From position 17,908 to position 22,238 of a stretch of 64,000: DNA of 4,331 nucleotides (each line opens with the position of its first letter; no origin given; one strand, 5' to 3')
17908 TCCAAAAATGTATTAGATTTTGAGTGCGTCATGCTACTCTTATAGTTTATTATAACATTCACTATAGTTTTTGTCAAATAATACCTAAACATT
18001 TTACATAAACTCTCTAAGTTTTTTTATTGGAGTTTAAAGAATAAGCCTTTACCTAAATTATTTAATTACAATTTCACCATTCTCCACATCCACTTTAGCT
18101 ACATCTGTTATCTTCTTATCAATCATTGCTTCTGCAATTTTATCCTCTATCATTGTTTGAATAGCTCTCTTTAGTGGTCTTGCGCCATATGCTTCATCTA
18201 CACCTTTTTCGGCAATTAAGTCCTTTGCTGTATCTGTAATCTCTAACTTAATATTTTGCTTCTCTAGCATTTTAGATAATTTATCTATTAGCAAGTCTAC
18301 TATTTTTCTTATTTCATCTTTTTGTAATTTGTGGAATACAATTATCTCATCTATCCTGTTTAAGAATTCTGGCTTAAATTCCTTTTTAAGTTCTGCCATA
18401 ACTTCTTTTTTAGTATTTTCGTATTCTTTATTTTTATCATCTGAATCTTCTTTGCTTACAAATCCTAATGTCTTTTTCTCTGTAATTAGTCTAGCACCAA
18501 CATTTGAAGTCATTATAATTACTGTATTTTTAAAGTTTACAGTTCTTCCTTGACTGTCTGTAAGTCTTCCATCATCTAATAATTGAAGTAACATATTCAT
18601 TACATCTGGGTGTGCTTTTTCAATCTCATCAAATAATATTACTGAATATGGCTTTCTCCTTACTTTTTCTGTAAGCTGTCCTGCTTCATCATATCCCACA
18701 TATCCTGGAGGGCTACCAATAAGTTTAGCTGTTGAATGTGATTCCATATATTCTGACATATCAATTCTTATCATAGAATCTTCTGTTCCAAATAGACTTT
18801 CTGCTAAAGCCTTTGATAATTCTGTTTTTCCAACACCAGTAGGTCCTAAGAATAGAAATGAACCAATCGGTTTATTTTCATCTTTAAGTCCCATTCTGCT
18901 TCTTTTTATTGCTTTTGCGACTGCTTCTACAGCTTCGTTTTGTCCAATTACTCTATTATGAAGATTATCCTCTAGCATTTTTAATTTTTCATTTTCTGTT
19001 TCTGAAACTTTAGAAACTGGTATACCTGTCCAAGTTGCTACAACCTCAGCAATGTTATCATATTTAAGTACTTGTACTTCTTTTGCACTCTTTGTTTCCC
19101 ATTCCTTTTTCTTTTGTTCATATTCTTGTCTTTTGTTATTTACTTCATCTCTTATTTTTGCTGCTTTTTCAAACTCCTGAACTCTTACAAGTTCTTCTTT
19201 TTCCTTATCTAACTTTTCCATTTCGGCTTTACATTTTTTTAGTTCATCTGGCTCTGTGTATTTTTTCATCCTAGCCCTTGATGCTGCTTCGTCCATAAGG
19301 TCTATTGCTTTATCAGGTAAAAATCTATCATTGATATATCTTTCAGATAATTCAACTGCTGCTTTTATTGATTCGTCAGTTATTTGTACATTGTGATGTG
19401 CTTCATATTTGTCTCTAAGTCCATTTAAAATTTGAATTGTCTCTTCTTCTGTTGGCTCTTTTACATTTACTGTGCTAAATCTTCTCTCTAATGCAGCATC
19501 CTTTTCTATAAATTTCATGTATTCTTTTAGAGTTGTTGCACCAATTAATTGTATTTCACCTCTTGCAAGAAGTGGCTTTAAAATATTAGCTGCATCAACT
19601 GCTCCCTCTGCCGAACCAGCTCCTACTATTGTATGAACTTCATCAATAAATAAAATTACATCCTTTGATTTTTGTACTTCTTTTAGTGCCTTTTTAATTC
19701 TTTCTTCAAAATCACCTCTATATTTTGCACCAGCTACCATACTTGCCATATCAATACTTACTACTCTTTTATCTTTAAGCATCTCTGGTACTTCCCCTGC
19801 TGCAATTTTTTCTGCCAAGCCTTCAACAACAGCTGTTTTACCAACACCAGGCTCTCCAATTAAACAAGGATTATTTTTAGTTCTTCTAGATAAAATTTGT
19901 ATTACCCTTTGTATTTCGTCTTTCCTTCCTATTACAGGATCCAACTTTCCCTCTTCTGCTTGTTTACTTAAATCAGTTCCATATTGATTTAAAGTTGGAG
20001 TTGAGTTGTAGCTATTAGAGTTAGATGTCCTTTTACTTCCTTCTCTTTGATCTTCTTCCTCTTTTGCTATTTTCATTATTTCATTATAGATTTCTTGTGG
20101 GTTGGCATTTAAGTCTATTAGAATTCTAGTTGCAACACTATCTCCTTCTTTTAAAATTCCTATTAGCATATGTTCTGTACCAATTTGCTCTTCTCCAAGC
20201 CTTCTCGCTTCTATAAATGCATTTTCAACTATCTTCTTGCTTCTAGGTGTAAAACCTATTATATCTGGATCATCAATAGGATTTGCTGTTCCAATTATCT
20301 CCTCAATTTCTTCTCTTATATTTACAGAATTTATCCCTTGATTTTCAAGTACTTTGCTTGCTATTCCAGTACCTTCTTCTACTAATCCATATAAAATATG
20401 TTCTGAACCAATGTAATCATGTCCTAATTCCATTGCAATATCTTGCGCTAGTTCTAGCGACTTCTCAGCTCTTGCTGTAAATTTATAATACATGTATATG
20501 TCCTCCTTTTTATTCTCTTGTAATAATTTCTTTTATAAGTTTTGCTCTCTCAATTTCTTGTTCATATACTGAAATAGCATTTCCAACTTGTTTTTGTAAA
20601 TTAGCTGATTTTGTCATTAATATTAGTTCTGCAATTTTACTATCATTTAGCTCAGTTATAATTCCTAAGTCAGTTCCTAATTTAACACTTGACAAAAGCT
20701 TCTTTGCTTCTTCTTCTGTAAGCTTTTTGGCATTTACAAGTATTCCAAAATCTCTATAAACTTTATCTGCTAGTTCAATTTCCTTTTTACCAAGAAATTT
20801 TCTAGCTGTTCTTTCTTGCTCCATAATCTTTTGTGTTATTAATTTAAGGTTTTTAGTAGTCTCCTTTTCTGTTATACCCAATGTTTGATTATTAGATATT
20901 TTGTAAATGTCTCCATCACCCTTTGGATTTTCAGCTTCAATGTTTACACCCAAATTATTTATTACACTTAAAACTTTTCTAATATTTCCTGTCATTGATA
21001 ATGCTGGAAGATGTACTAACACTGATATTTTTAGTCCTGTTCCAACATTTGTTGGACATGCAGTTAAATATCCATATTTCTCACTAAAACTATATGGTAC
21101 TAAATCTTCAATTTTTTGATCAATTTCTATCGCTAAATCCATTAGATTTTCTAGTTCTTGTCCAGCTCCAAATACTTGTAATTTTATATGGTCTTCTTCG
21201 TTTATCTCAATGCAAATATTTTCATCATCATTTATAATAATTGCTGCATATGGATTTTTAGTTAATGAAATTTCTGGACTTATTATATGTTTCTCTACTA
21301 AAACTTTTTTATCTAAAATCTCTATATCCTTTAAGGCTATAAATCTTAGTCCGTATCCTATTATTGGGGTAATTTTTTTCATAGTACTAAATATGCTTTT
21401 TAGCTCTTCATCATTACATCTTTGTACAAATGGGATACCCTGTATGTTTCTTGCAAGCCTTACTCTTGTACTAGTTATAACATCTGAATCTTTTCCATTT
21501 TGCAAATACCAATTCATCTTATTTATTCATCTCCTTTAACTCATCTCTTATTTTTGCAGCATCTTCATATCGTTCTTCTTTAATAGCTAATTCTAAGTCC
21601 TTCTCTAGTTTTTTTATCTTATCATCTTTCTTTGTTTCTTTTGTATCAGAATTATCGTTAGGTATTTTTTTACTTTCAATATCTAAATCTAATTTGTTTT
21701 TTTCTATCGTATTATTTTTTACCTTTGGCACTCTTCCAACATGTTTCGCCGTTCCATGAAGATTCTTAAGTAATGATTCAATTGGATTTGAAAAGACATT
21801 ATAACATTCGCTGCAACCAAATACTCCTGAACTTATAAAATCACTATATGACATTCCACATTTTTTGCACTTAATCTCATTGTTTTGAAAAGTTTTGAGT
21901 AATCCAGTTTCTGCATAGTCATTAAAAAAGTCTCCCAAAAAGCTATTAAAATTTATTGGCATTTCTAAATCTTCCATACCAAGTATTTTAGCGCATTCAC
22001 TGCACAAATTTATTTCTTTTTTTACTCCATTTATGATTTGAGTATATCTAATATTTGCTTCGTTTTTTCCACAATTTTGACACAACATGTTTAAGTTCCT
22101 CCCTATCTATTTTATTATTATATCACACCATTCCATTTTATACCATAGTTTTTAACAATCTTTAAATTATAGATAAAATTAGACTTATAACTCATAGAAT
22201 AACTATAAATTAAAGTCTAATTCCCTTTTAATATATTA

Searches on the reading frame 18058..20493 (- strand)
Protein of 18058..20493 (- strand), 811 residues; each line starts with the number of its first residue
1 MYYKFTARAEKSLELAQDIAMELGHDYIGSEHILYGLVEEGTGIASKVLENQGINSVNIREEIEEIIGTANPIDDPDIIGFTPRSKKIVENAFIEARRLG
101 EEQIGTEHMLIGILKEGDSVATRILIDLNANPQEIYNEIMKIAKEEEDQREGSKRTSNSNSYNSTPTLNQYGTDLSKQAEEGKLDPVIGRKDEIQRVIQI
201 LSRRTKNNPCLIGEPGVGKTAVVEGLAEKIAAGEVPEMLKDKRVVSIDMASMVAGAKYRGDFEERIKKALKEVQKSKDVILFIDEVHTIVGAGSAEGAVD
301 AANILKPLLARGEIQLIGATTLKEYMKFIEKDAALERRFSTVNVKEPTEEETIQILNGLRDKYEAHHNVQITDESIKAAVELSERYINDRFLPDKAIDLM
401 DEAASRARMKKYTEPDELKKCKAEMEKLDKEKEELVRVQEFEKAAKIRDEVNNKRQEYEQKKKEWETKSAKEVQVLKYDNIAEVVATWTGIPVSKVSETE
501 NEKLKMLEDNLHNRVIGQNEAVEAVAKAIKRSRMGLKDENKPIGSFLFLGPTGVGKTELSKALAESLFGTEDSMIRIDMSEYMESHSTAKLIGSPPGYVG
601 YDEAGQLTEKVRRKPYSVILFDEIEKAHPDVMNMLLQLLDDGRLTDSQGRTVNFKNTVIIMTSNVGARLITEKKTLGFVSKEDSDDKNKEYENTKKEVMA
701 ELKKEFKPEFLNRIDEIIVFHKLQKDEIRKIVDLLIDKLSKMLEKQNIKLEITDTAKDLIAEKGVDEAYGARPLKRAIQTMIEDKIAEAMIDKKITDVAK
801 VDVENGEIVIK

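Call 76: list_cluster_members(proteins=[window:18058-20493:-, P0001, P0004, window:16576-16974:+])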
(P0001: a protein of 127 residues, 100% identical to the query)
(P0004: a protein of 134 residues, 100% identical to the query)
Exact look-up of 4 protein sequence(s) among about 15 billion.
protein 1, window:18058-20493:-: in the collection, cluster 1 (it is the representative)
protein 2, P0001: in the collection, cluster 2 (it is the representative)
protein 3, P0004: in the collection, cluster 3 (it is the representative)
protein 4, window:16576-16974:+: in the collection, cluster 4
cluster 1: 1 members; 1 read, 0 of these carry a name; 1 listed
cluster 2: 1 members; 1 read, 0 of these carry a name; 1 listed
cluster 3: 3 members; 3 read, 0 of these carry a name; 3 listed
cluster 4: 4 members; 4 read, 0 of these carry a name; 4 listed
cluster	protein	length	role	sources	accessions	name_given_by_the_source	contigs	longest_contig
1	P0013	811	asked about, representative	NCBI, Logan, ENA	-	-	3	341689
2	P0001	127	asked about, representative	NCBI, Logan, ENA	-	-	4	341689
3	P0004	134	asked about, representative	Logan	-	-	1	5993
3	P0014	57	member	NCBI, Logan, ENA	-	-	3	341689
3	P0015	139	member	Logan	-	-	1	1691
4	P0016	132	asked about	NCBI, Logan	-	-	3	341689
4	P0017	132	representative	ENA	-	-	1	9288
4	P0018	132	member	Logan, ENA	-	-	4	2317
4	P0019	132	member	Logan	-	-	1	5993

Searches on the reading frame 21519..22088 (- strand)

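Call 92: search_protein_families(library=pfam, proteins=[window:21519-22088:-], max_evalue=0.001)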
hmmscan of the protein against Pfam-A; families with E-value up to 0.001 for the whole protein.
window:21519-22088:- (189 aa): 2 families
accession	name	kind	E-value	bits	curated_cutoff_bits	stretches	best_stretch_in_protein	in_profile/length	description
PF02151.25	UVR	-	2.1e-07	30.9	21.5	1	156-187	2-33/36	UvrB/uvrC motif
PF24734.1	DUF7685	-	0.0002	21.6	27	0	3-32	2-31/43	Domain of unknown function (DUF7685)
